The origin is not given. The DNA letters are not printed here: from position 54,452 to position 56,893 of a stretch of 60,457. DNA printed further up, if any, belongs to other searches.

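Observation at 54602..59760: Two head-to-tail class II RNR genes; the shorter paralogue has lost the catalytic Asn and one redox cysteine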

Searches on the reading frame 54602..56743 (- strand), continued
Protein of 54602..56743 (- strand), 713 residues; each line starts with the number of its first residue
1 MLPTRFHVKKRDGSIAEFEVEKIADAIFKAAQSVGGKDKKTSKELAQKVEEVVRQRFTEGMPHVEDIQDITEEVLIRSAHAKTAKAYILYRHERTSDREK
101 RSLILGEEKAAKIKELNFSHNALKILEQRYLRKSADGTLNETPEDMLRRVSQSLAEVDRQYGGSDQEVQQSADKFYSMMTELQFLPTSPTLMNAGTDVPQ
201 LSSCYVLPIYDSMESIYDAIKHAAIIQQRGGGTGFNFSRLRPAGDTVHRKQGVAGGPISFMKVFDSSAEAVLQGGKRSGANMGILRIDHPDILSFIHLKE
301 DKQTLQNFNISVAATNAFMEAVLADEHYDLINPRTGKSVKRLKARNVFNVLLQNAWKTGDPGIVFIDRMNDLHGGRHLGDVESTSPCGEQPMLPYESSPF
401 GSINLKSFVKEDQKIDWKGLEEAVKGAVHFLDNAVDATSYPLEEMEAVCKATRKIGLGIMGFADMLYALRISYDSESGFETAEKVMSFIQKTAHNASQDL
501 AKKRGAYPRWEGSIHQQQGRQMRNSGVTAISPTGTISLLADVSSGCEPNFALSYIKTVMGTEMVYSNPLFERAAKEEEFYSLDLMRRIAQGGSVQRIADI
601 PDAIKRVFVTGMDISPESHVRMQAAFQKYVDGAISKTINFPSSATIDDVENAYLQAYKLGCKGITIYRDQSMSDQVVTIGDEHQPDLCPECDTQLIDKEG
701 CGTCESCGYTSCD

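Call 39: find_encoding_contigs(protein=P0328, flank=8000, max_places=4)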
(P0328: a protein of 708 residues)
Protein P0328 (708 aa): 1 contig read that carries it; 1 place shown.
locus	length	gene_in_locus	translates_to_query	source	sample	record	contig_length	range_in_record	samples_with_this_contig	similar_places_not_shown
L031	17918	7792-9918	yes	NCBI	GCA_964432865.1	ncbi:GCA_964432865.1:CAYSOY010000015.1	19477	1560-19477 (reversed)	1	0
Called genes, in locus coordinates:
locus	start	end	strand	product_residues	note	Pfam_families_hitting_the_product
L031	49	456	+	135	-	PF04173:DoxD, PF07681:DoxX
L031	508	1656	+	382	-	PF01266:DAO (faint), PF07992:Pyr_redox_2, PF13454:NAD_binding_9 (faint), PF00070:Pyr_redox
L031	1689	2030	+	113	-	PF01022:HTH_5, PF12840:HTH_20 (weak), PF01978:TrmB (weak)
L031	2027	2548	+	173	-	PF01814:Hemerythrin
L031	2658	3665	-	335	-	-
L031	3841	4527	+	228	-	-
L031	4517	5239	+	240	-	PF08843:AbiEii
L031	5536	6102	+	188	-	-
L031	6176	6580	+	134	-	PF01870:Hjc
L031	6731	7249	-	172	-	-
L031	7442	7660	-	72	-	-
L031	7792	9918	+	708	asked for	PF03477:ATP-cone, PF00317:Ribonuc_red_lgN, PF02867:Ribonuc_red_lgC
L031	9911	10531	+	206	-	PF02572:CobA_CobO_BtuR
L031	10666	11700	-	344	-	PF14520:HHH_5, PF00154:RecA_N, PF08423:Rad51, PF06745:ATPase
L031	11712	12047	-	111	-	-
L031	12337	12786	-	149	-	PF04307:YdjM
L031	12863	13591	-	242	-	PF01522:Polysacc_deac_1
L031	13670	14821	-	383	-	PF01336:tRNA_anti-codon (weak), PF08646:Rep_fac-A_C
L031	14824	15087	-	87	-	-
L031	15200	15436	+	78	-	-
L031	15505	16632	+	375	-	PF04348:LppC (weak), PF13433:Peripla_BP_5, PF13458:Peripla_BP_6, PF01094:ANF_receptor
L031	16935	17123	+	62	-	PF02261:Asp_decarbox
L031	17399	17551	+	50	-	-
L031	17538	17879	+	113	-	-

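Call 40: find_encoding_contigs(protein=P0287, flank=8000, max_places=4)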
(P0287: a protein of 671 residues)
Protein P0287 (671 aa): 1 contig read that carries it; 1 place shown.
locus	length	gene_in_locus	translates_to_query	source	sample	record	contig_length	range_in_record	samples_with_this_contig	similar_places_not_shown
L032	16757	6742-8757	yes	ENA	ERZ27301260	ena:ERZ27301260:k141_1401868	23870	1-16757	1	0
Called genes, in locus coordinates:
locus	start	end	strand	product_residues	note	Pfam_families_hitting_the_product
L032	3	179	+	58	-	?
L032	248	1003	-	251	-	PF00590:TP_methylase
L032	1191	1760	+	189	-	-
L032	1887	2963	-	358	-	PF00091:Tubulin, PF12327:FtsZ_C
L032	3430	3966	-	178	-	-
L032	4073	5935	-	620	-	PF04675:DNA_ligase_A_N, PF01068:DNA_ligase_A_M, PF04679:DNA_ligase_A_C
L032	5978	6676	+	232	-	PF00881:Nitroreductase, PF14512:TM1586_NiRdase (faint), PF00881:Nitroreductase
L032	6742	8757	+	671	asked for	PF03477:ATP-cone, PF00317:Ribonuc_red_lgN, PF02867:Ribonuc_red_lgC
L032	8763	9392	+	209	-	PF02572:CobA_CobO_BtuR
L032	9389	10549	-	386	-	PF00871:Acetate_kinase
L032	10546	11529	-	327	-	PF01515:PTA_PTB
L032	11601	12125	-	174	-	PF03367:Zn_ribbon_ZPR1, PF22794:jr-ZPR1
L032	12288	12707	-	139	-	PF04472:SepF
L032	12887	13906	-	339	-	PF09376:NurA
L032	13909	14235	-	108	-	-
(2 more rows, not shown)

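Call 41: find_encoding_contigs(protein=P0301, flank=8000, max_places=4)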
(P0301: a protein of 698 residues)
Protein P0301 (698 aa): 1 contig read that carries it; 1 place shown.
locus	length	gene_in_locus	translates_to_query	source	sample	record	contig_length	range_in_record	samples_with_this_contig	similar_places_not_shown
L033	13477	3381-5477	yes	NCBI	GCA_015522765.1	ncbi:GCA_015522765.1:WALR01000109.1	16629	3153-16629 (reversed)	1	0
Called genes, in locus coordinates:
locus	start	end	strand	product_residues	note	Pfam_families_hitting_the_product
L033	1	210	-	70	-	?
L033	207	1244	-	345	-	PF09376:NurA (faint)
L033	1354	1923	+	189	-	-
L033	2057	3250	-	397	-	PF01926:MMR_HSR1, PF02421:FeoB_N (faint), PF08438:YGR210-like_G4, PF02824:TGS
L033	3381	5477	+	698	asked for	PF03477:ATP-cone, PF00317:Ribonuc_red_lgN, PF02867:Ribonuc_red_lgC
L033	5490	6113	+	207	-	PF02572:CobA_CobO_BtuR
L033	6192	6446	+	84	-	PF13459:Fer4_15, PF13370:Fer4_13, PF12838:Fer4_7 (weak)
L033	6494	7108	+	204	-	-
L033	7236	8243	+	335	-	PF00389:2-Hacid_dh, PF02826:2-Hacid_dh_C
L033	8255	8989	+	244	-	PF00970:FAD_binding_6, PF00175:NAD_binding_1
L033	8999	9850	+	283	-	PF01261:AP_endonuc_2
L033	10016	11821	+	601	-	PF01558:POR, PF01855:POR_N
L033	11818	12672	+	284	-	PF02775:TPP_enzyme_C, PF12367:PFO_beta_C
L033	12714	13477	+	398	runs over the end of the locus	PF00999:Na_H_Exchanger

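Call 42: find_encoding_contigs(protein=P0322, flank=8000, max_places=4)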
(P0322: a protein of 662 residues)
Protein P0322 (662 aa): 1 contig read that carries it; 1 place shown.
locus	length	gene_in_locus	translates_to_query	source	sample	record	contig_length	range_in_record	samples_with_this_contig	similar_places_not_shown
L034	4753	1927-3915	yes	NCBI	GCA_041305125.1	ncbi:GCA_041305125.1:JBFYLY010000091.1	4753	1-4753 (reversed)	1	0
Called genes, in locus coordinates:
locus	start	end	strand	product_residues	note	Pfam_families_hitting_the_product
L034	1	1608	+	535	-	?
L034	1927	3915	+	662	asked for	PF03477:ATP-cone, PF00317:Ribonuc_red_lgN, PF02867:Ribonuc_red_lgC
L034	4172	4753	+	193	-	PF02572:CobA_CobO_BtuR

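Call 57: find_encoding_contigs(protein=P0002, flank=9000, max_places=3)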
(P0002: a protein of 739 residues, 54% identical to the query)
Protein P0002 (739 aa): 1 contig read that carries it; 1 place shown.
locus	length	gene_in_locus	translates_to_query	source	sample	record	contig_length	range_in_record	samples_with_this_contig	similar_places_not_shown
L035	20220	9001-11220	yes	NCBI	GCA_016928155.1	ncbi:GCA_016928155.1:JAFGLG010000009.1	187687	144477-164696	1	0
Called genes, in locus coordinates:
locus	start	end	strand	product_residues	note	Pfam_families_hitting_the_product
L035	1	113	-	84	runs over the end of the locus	PF14358:DUF4405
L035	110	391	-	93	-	-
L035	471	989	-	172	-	-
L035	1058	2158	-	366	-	-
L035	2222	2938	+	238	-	PF01978:TrmB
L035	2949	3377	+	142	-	PF00293:NUDIX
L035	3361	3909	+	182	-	PF20720:nSTAND3 (weak), PF13189:Cytidylate_kin2 (weak), PF13207:AAA_17, PF13238:AAA_18, PF13521:AAA_28 (weak), PF13671:AAA_33 (faint), PF01202:SKI (faint)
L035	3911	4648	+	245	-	-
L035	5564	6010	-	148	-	PF02590:SPOUT_MTase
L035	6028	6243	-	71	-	PF00125:Histone, PF07524:Bromo_TP (weak), PF15511:CENP-T_C (weak), PF00808:CBFD_NFYB_HMF, PF02291:TFIID-31kDa (weak), PF15630:CENP-S (weak), PF03847:TFIID_20kDa (weak)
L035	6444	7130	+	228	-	PF17667:Pkinase_fungal (weak), PF01163:RIO1, PF19974:TCAD9 (faint), PF06293:Kdo (weak)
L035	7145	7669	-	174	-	PF00383:dCMP_cyt_deam_1, PF14437:MafB19-deam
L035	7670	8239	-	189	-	PF13238:AAA_18, PF13207:AAA_17 (weak)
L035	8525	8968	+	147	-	PF22811:Zn_ribbon_NrdR, PF03477:ATP-cone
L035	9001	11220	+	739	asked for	PF03477:ATP-cone, PF00317:Ribonuc_red_lgN, PF02867:Ribonuc_red_lgC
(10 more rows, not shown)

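Call 67: find_encoding_contigs(protein=P0114, flank=8000, max_places=3)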
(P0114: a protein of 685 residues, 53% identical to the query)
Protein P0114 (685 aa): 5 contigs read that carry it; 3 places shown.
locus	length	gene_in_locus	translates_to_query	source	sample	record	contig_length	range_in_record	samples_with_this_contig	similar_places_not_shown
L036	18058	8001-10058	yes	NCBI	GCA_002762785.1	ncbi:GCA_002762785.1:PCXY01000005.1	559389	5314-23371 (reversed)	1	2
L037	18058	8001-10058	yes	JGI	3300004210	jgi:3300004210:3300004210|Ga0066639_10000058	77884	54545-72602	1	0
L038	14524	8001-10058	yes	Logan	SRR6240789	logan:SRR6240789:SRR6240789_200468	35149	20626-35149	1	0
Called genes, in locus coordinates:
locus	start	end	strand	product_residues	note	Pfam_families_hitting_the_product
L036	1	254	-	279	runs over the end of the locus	PF01555:N6_N4_Mtase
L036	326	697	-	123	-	-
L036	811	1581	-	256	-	PF01866:Diphthamide_syn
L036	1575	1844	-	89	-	PF01866:Diphthamide_syn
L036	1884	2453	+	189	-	PF01066:CDP-OH_P_transf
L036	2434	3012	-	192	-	PF01864:CarS-like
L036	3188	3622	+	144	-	PF22811:Zn_ribbon_NrdR, PF03477:ATP-cone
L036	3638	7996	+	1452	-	PF08471:Ribonuc_red_2_N, PF14890:Intein_splicing, PF14528:LAGLIDADG_3, PF02867:Ribonuc_red_lgC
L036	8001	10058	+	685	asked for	PF03477:ATP-cone, PF00317:Ribonuc_red_lgN, PF02867:Ribonuc_red_lgC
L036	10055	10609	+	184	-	PF01923:Cob_adeno_trans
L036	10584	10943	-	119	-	-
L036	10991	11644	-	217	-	-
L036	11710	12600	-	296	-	PF13793:Pribosyltran_N, PF24390:PRTase-CE (faint), PF00156:Pribosyltran, PF14572:Pribosyl_synth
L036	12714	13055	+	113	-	-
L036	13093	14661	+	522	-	PF00133:tRNA-synt_1 (faint), PF01921:tRNA-synt_1f, PF01406:tRNA-synt_1e (faint), PF09334:tRNA-synt_1g (faint), PF19269:Anticodon_2 (weak)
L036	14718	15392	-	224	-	-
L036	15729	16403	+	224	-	-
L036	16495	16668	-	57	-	PF01907:Ribosomal_L37e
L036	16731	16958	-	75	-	PF01423:LSM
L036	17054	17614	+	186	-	PF01997:Translin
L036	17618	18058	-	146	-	-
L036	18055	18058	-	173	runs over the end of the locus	PF06610:AlaE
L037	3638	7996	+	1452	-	PF08471:Ribonuc_red_2_N, PF14890:Intein_splicing, PF14528:LAGLIDADG_3, PF02867:Ribonuc_red_lgC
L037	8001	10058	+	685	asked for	PF03477:ATP-cone, PF00317:Ribonuc_red_lgN, PF02867:Ribonuc_red_lgC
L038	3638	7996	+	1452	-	PF08471:Ribonuc_red_2_N, PF14890:Intein_splicing, PF14528:LAGLIDADG_3, PF02867:Ribonuc_red_lgC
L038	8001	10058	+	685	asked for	PF03477:ATP-cone, PF00317:Ribonuc_red_lgN, PF02867:Ribonuc_red_lgC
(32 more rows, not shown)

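Call 73: predict_structure(alignment_id=A5)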
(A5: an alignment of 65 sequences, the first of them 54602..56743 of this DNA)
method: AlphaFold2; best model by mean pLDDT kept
length: 713 residues; sequences in the alignment: 65
mean_pLDDT: 86.8   pTM: 0.84
mean pLDDT of the five models: 86.8, 86.3, 85.0, 84.0, 83.7
residues with pLDDT >= 90: 361; 70-90: 284; 50-70: 56; < 50: 12
segments of 3 or more residues with pLDDT < 50: 273-275, 681-685
pLDDT, mean of each block of 10 residues (from residue 1): 70 84 89 86 93 88 91 93 88 80 75 74 85 87 93 97 97 97 93 87 86 85 83 84 69 75 80 57 92 91 82 95 97 89 97 90 92 88 83 91 95 94 98 95 93 94 96 97 97 98 96 94 93 77 87 70 78 91 88 88 94 90 93 77 90 95 87 56 59 76 82 70
secondary structure, 60 per line:
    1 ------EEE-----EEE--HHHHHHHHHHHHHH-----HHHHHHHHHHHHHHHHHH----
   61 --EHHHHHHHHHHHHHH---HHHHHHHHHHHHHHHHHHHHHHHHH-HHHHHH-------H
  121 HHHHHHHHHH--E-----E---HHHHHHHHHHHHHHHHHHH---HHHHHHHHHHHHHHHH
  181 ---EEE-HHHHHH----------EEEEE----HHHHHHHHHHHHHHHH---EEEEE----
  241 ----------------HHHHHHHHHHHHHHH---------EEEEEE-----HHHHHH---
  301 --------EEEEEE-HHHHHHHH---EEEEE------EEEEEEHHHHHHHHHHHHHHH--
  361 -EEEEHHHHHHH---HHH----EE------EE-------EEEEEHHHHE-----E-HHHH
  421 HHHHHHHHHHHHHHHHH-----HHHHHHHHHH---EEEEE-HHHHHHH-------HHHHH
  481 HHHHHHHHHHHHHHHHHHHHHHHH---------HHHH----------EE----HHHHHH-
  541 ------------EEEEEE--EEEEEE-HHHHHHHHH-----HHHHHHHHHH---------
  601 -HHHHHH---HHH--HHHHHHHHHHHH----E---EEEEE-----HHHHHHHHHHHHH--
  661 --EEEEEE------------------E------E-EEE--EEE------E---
elements in order (helices of 4 or more, strands of 3 or more residues): E7-9 E15-17 H20-33 H39-56 H64-77 H81-105 H107-112 H120-130 H143-161 H165-180 E184-186 H188-193 E204-208 H213-228 E232-236 H257-271 E281-286 H292-297 E309-314 H316-323 E327-331 E338-343 H344-358 E362-365 H366-372 E400-404 H405-408 H417-437 H443-452 E456-460 H462-468 H476-504 H514-517 H534-539 E553-558 E561-566 H568-576 H582-591 H602-607 H616-627 E636-640 H646-658 E663-668 E696-698 E701-703
